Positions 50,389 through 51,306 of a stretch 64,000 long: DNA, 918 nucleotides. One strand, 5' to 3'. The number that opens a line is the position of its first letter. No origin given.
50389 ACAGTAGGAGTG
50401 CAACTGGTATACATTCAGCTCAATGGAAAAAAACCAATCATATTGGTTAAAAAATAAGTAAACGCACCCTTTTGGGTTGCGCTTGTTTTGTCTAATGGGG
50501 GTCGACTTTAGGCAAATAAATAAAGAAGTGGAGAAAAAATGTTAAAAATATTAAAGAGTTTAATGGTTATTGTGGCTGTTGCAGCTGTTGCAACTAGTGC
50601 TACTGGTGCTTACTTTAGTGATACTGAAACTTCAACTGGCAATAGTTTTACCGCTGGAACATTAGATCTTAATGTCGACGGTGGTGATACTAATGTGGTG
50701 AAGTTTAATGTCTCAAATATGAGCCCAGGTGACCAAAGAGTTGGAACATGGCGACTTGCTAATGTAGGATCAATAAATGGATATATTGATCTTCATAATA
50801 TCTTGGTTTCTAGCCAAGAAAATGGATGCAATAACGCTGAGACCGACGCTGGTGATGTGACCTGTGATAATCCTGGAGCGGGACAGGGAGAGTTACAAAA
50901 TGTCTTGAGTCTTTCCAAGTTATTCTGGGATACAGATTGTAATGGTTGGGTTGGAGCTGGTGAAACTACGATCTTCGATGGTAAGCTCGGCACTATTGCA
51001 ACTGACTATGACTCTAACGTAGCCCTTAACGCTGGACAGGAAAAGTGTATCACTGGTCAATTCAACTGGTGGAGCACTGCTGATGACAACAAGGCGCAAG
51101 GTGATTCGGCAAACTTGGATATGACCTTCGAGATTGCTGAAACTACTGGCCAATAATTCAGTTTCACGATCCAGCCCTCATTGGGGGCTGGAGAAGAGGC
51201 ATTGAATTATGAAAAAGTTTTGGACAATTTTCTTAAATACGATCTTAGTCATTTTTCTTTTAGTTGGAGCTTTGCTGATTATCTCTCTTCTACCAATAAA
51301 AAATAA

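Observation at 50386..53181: SipW signal peptidase flanked by three SipW-cognate secreted proteins (TasA/camelysin-like, a lamin-tail-domain protein, a C-terminally anchored protein)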

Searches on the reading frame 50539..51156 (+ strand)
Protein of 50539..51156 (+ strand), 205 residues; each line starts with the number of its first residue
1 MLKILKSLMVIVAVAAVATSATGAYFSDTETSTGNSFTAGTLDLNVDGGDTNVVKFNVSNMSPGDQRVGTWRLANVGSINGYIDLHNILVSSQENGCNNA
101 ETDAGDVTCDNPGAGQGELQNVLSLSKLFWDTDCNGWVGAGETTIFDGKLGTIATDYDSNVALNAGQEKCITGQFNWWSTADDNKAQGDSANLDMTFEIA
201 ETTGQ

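Call 3: search_protein_families(library=pfam, proteins=[window:50539-51156:+], max_evalue=0.1)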
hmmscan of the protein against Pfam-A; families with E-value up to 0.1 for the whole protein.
window:50539-51156:+ (205 aa): 1 family
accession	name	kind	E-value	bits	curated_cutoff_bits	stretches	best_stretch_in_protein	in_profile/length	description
PF12389.13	Peptidase_M73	-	3.9e-15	56.6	22.5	1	8-205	6-195/196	Camelysin metallo-endopeptidase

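Call 4: search_protein_families(library=ncbifam, proteins=[window:50539-51156:+], max_evalue=0.1)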
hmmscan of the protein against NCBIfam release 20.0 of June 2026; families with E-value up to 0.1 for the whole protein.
window:50539-51156:+ (205 aa): 2 families
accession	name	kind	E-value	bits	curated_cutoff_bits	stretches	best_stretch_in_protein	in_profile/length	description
TIGR04088.1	cognate_SipW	domain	2e-07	31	19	1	11-42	4-34/34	SipW-dependent-type signal peptide-containing protein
NF046066.1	BioflmMtrxTasA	equivalog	1.5e-06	27.9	450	1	15-80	14-79/264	biofilm matrix protein TasA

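Call 10: find_homologous_proteins(query=window:50539-51156:+)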
Query window:50539-51156:+ (205 aa): 438 proteins with E <= 0.001 among 643 candidates; the best 120 are listed.
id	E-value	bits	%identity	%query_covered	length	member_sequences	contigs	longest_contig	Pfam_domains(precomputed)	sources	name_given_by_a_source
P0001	5.6e-93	328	74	96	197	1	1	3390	PF12389.14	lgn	-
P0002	1.5e-90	321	69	100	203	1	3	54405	PF12389.14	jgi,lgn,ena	-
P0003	2.0e-90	320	71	100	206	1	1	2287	PF12389.14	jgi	-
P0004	1.3e-88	314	70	100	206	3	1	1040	PF12389.14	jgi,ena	-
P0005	8.8e-88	312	68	100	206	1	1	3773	PF12389.14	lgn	-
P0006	1.9e-86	307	93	71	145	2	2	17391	-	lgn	-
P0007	2.5e-86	307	70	97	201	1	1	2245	PF12389.14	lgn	-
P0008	7.6e-84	299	65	100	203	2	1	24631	PF12389.14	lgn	-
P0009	1.8e-82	294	68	90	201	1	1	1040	PF12389.14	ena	-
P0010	2.5e-82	294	65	100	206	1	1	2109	PF12389.14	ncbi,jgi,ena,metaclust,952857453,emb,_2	jgi:predicted ribosomally synthesized peptide with SipW-like signal peptide|metaclust:\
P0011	2.6e-82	294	66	100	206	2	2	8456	PF12389.14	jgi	jgi:spore coat-associated protein N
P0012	5.9e-80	286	64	94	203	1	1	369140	PF12389.14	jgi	jgi:predicted ribosomally synthesized peptide with SipW-like signal peptide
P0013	1.3e-79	285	66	93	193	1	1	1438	PF12389.14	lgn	-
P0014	4.6e-78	280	62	100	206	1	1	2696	PF12389.14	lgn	-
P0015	3.0e-77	277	61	100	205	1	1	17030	PF12389.14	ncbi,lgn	-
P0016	5.7e-77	276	62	100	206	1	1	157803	PF12389.14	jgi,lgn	-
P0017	8.7e-76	272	59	98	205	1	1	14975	PF12389.14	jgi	-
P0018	7.0e-75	269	61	100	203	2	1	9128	PF12389.14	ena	-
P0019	3.3e-73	264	59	100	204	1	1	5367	PF12389.14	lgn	-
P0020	2.2e-72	261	60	99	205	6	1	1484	PF12389.14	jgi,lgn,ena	-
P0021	5.2e-72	260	59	100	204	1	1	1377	PF12389.14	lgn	-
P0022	7.6e-72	259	61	100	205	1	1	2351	PF12389.14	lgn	-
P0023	1.1e-71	259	60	100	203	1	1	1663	PF12389.14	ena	-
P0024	3.7e-71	257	59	100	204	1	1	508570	PF12389.14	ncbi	-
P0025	5.7e-71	257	58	98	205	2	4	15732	PF12389.14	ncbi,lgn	-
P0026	1.4e-70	255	58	100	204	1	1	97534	PF12389.14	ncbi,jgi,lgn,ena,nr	ncbi:MAG: CalY family protein [Candidatus Berkelbacteria bacterium]|nr:CalY family protein [Candidat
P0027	2.8e-70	254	61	93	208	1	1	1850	PF12389.14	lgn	-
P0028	7.6e-70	253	61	98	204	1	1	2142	PF12389.14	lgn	-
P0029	8.3e-70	253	58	100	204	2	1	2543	PF12389.14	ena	-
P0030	1.6e-69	252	56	100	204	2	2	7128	PF12389.14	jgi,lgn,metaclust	metaclust:\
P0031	2.7e-69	251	59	100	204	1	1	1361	PF12389.14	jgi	-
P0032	3.6e-69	251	57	100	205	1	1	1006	PF12389.14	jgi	jgi:predicted ribosomally synthesized peptide with SipW-like signal peptide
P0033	3.8e-69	251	57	100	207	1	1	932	PF12389.14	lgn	-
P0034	4.4e-69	250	60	100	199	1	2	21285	PF12389.14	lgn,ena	-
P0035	9.6e-69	249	59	100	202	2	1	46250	PF12389.14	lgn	-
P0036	1.2e-68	249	58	100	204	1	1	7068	PF12389.14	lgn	-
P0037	2.2e-68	248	59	100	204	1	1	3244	PF12389.14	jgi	-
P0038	3.7e-68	247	58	100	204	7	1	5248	PF12389.14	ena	-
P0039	4.2e-68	247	58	100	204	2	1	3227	PF12389.14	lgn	-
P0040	4.8e-68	247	58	100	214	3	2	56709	PF12389.14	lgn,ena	-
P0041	1.0e-67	246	56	98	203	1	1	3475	PF12389.14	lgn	-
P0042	1.2e-67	246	60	90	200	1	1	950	PF12389.14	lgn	-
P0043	2.7e-67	245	57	100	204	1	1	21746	PF12389.14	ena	-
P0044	3.3e-67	244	56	100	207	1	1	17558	PF12389.14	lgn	-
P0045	6.8e-67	243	58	100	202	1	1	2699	PF12389.14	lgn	-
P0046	9.4e-67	243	60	100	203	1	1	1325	PF12389.14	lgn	-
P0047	9.6e-67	243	56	100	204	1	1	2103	PF12389.14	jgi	jgi:spore coat-associated protein N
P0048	2.1e-66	242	58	99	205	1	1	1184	PF12389.14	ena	-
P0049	2.5e-66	241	55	100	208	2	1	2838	PF12389.14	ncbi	-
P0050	3.0e-66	241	57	100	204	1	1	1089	PF12389.14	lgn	-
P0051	3.5e-66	241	57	100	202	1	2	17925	PF12389.14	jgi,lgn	jgi:predicted ribosomally synthesized peptide with SipW-like signal peptide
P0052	4.7e-66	241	57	100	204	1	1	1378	PF12389.14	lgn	-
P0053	5.5e-66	240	57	100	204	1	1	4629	PF12389.14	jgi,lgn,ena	-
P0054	8.7e-66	240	56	100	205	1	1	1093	PF12389.14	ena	-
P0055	9.1e-66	240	58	100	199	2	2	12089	PF12389.14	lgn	-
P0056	1.1e-65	239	57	100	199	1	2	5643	PF12389.14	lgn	-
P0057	1.1e-65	239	56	100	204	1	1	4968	PF12389.14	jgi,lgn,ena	-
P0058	1.7e-64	236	55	100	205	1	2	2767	PF12389.14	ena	-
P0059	3.9e-64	234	57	98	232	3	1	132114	PF12389.14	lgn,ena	-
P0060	4.7e-64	234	57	100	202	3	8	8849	PF12389.14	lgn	-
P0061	3.4e-63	231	57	98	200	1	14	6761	PF12389.14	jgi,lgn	-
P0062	1.2e-62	230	57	88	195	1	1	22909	PF12389.14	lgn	-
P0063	2.0e-62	229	55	100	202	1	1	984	PF12389.14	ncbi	-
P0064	3.9e-62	228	56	100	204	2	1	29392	PF12389.14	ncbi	-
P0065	6.1e-62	227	53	100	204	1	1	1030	PF12389.14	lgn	-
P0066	1.3e-61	226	52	100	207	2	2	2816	PF12389.14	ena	-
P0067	1.5e-61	226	56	98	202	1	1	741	PF12389.14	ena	-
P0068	1.6e-61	226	57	100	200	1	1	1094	PF12389.14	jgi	jgi:predicted ribosomally synthesized peptide with SipW-like signal peptide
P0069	2.3e-61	225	54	99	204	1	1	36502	PF12389.14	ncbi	ncbi:TasA family protein [Patescibacteria group bacterium]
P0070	3.3e-61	225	54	100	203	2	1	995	PF12389.14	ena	-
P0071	4.1e-61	224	54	100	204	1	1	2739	PF12389.14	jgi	-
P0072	8.4e-61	223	52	100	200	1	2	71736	PF12389.14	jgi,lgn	-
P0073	1.7e-60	222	56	100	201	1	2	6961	PF12389.14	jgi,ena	-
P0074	2.1e-60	222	56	100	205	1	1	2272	PF12389.14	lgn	-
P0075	2.5e-60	222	53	100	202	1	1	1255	PF12389.14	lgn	-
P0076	3.0e-60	222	56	100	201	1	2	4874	PF12389.14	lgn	-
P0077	7.5e-60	220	56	96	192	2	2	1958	PF12389.14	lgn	-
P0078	9.9e-60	220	52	99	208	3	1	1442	PF12389.14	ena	-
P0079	1.0e-59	220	55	96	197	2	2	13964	PF12389.14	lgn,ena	-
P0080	4.6e-59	218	53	94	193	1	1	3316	PF12389.14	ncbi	-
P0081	5.7e-59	217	55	100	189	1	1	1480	PF12389.14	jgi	-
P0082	2.9e-58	215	53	98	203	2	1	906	PF12389.14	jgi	jgi:predicted ribosomally synthesized peptide with SipW-like signal peptide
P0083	5.5e-58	214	52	99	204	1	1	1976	PF12389.14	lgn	-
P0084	6.1e-58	214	51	98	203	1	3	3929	PF12389.14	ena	-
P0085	1.3e-57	213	54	100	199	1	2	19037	PF12389.14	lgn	-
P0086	3.3e-57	212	55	98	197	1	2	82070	PF12389.14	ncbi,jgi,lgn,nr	ncbi:MAG: Camelysin metallo-endopeptidase [bacterium ADurb.Bin212]|jgi:predicted ribosomally synthes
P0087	4.3e-57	211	53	100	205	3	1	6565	PF12389.14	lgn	-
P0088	4.9e-57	211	52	100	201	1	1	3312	PF12389.14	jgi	jgi:predicted ribosomally synthesized peptide with SipW-like signal peptide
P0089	4.9e-57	211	52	98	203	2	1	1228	PF12389.14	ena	-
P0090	5.0e-57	211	53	100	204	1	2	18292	PF12389.14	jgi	jgi:predicted ribosomally synthesized peptide with SipW-like signal peptide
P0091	9.6e-57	210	53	98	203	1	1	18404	PF12389.14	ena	-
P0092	2.9e-56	209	50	99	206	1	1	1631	PF12389.14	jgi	jgi:predicted ribosomally synthesized peptide with SipW-like signal peptide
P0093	3.1e-56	209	52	99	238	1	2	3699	PF12389.14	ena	-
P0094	3.1e-56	209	52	96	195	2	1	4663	PF12389.14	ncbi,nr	ncbi:MAG: hypothetical protein J7L58_02620 [Thermoplasmata archaeon]|nr:hypothetical protein [Thermo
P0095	6.1e-56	208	53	100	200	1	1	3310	PF12389.14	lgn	-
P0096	1.3e-55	206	52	99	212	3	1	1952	PF12389.14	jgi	-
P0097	3.0e-55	205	51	100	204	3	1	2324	PF12389.14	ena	-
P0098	5.8e-55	204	53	99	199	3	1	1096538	PF12389.14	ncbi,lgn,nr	ncbi:MAG: TasA family protein [Candidatus Daviesbacteria bacterium]|nr:TasA family protein [Candidat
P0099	3.9e-54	202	50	99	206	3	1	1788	PF12389.14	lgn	-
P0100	9.3e-54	200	53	100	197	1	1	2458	PF12389.14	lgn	-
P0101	1.1e-53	200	51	97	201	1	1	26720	PF12389.14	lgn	-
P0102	1.4e-53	200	54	90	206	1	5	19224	PF12389.14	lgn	-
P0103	2.0e-53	199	51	100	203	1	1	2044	PF12389.14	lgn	-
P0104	2.7e-53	199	49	98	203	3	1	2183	PF12389.14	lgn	-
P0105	6.0e-53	198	51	100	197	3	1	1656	PF12389.14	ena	-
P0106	7.4e-53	197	52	100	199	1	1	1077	PF12389.14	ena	-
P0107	7.6e-53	197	50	100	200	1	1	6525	PF12389.14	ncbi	-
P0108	1.3e-52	197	49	100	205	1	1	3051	PF12389.14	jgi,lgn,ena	-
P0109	1.9e-52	196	52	100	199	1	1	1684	PF12389.14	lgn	-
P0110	1.3e-51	193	53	89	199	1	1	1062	PF12389.14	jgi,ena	-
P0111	1.4e-51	193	49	100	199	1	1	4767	PF12389.14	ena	-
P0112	2.4e-51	193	51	100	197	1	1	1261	PF12389.14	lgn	-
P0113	2.5e-51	192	50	89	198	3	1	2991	PF12389.14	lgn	-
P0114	7.1e-51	191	49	100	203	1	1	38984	PF12389.14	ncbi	-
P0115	1.8e-50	190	51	93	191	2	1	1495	PF12389.14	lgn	-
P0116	1.9e-50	190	53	89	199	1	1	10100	PF12389.14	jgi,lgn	-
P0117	4.2e-50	189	53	89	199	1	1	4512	PF12389.14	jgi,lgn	-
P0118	2.6e-49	186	76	58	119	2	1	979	PF12389.14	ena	-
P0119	3.9e-49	185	50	100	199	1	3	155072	PF12389.14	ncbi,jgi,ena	-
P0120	1.7e-48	183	49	97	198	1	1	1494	PF12389.14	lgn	-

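Call 13: find_related_loci(query=A1, collection=genome_contigs, flank=10000)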
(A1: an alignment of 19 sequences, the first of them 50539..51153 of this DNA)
Query A1 (205 aa) in genome_contigs; peptide patterns used: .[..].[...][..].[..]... (x = any residue, [..] = any of these).
599 stretches matched a pattern (row limit reached: there are more); 572 encode a relative of the query (tblastn E <= 1e-3); the best 80 are kept; 80 distinct loci.
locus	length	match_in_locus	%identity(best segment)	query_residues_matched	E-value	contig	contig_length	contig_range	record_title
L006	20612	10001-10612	58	1-205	3e-77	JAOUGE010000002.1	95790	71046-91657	MAG: Candidatus Berkelbacteria bacterium isolate 4_1_July_SF_Bin64 4_1_July_SF_Bin64_scaffold_47_c1, whole genome shotgu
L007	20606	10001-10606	57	1-205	7e-70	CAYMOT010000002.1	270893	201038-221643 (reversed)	MAG TPA_asm: uncultured Candidatus Saccharibacteria bacterium isolate binchicken_co179_168 genome assembly, contig: NODE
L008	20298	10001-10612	56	1-205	2e-68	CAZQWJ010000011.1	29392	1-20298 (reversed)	MAG TPA_asm: uncultured Candidatus Saccharibacteria bacterium isolate SRP193661_co1_99 genome assembly, contig: NODE_162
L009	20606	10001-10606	54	1-202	2e-66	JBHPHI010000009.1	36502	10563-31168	Patescibacteria group bacterium isolate SAG AM-311-P01 NODE_9_length_36502_cov_31.756194, whole genome shotgun sequence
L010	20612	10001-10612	56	1-205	8e-66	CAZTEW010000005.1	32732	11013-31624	MAG TPA_asm: uncultured Gammaproteobacteria bacterium isolate binchicken_co266_151 genome assembly, contig: NODE_2315_le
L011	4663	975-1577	51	4-205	2e-64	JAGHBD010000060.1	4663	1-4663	MAG: Thermoplasmata archaeon isolate AUK247 PB_MBMC_201_c_000000000068, whole genome shotgun sequence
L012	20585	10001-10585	55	1-201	1e-64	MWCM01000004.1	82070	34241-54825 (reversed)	MAG: bacterium ADurb.Bin212 isolate ADurb.Bin212 BWY19_contig000004, whole genome shotgun sequence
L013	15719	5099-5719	52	1-205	1e-63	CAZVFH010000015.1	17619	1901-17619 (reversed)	MAG TPA_asm: uncultured Candidatus Saccharibacteria bacterium isolate binchicken_co266_194 genome assembly, contig: NODE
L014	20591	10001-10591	53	1-202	3e-61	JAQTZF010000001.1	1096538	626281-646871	MAG: Candidatus Daviesbacteria bacterium isolate STC_54 NODE_2_length_1096538_cov_10.617223_Sandtown_C, whole genome sho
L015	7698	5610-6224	49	1-205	3e-61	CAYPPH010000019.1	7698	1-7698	MAG TPA_asm: uncultured Candidatus Saccharibacteria bacterium isolate binchicken_co19_60 genome assembly, contig: NODE_1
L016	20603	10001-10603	53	4-205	7e-61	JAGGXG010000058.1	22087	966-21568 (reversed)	MAG: Thermoplasmata archaeon isolate AUK146 PB_MBMC_100_c_000000000125, whole genome shotgun sequence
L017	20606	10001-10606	49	1-205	8e-60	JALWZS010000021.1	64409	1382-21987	MAG: bacterium isolate T2_metabat1_scaf2bin.141 T2_NODE_231_length_64409_cov_2.135046, whole genome shotgun sequence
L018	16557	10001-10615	50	1-205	6e-59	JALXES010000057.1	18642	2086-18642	MAG: Candidatus Moraniibacteriota bacterium isolate T2_metabat2_scaf2bin.417 T2_NODE_2727_length_18642_cov_2.245585, who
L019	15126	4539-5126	50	4-205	9e-55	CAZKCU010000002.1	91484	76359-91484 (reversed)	MAG TPA_asm: uncultured Candidatus Saccharibacteria bacterium isolate binchicken_co89_20 genome assembly, contig: NODE_2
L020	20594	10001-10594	50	1-205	1e-53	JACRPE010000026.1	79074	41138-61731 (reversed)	MAG: Candidatus Roizmanbacteria bacterium isolate NC_groundwater_1979_Pr3_S-0.2um_40_30 scaffold_764851, whole genome sh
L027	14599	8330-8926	48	1-205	6e-50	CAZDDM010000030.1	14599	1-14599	MAG TPA_asm: uncultured Gammaproteobacteria bacterium isolate SRP093185_co1_196 genome assembly, contig: NODE_2816_lengt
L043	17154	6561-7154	44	1-199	7e-36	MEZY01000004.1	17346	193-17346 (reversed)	MAG: Candidatus Berkelbacteria bacterium RIFOXYA2_FULL_43_10 rifoxya2_full_scaffold_1196, whole genome shotgun sequence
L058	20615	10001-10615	35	1-199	1e-21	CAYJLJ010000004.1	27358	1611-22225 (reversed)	MAG TPA_asm: uncultured Gammaproteobacteria bacterium isolate ERP124720_co1_20 genome assembly, contig: NODE_2335_length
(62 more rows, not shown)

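Call 17: search_solved_structures(query=A1, max_evalue=1, show_alignments=2)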
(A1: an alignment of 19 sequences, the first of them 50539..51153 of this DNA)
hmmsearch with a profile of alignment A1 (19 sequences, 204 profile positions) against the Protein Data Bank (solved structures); distinct sequences matched with E-value up to 1: 9.
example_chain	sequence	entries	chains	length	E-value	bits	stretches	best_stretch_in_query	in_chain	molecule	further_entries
8aur_A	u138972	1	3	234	5.7e-05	26.2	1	31-79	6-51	Major biofilm matrix component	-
5of1_A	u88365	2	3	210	6.6e-05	25.9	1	32-79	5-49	Spore coat-associated protein N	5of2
5a24_A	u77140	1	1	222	0.16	14.9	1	58-134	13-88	DIONAIN-1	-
5uiv_A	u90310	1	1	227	0.2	14.6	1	130-200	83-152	Bifunctional thymidylate/uridylate kinase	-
9sj2_C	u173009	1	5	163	0.51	13.3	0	47-82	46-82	AbpX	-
4zwt_A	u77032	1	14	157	0.76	12.7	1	118-188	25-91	Recombination protein uvsY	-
1ttx_A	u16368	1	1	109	0.83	12.6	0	93-156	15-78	Oncomodulin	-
4zws_A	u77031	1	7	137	0.87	12.5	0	118-183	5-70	Recombination protein uvsY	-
4zwq_A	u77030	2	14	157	0.99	12.3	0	118-183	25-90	Recombination protein uvsY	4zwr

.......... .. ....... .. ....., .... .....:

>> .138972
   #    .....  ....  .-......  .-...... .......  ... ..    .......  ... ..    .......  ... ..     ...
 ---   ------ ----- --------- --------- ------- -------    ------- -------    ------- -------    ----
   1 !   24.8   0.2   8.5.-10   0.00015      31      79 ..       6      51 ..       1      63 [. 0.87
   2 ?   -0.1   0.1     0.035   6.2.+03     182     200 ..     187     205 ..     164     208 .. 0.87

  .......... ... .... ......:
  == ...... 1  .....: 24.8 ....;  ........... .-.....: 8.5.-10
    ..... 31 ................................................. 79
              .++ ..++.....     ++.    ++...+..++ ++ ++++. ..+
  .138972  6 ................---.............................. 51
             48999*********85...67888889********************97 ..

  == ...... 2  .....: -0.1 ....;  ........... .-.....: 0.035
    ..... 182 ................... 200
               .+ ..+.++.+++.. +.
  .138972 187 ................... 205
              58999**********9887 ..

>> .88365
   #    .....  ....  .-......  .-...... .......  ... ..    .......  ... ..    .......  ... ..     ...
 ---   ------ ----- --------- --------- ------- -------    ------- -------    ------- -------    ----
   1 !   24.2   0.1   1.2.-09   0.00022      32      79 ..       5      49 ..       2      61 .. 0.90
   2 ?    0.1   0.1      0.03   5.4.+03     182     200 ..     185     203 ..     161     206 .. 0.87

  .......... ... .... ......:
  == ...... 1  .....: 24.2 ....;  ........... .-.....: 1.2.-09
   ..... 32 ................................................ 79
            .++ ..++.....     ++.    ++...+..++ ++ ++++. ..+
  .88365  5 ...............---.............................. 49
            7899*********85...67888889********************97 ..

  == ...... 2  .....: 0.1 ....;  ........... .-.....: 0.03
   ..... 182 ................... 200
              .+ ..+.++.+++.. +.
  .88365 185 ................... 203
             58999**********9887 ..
